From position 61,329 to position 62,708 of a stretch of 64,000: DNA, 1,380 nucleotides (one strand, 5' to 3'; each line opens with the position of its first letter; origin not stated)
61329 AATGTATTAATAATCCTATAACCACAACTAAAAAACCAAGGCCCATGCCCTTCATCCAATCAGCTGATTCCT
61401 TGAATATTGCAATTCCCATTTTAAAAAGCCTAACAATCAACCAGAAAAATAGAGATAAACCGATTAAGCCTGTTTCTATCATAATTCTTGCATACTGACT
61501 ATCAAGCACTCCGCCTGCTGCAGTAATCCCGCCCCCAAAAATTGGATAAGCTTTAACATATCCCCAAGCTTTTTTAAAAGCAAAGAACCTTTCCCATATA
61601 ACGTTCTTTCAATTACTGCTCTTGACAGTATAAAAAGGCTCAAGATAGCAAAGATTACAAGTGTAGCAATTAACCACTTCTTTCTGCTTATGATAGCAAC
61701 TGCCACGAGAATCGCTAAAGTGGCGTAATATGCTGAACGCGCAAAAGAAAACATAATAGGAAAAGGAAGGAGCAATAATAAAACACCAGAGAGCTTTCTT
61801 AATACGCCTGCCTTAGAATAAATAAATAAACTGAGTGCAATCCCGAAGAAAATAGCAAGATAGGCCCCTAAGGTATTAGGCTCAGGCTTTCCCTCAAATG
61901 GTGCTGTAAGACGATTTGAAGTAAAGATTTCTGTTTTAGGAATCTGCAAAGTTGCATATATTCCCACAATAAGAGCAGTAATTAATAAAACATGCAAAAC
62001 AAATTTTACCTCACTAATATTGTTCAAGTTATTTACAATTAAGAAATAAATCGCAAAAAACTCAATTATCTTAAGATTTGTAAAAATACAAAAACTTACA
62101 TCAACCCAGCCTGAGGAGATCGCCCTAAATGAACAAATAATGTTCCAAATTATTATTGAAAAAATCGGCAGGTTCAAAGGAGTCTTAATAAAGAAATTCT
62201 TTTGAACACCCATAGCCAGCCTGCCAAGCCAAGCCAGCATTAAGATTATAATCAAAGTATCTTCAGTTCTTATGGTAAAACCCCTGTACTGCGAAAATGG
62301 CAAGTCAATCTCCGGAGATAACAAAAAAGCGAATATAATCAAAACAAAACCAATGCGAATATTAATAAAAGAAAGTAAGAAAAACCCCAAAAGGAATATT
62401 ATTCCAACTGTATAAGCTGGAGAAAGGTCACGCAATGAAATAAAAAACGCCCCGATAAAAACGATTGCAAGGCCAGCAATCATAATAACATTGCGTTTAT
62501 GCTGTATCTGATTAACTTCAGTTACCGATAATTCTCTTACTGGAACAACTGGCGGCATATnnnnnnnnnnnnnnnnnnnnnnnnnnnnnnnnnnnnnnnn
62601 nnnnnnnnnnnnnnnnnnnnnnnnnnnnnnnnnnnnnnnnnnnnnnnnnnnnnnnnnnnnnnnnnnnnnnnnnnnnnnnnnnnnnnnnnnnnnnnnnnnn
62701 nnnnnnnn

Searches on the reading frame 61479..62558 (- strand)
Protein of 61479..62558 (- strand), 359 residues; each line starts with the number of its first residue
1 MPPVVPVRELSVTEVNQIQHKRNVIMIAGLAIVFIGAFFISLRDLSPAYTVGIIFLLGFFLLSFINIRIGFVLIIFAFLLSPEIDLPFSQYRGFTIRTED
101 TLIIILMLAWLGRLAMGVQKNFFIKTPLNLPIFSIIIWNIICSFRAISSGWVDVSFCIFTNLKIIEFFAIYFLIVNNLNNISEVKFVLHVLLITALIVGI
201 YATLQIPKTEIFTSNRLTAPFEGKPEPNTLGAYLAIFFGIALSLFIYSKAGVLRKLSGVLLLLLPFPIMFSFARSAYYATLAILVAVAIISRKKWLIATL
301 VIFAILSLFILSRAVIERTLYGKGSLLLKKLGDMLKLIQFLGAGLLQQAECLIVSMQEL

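Call 41: find_encoding_contigs(protein=window:61479-62558:-, flank=10000, max_places=1)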
Protein window:61479-62558:- (359 aa): no gene with exactly this product is on record in the collection.
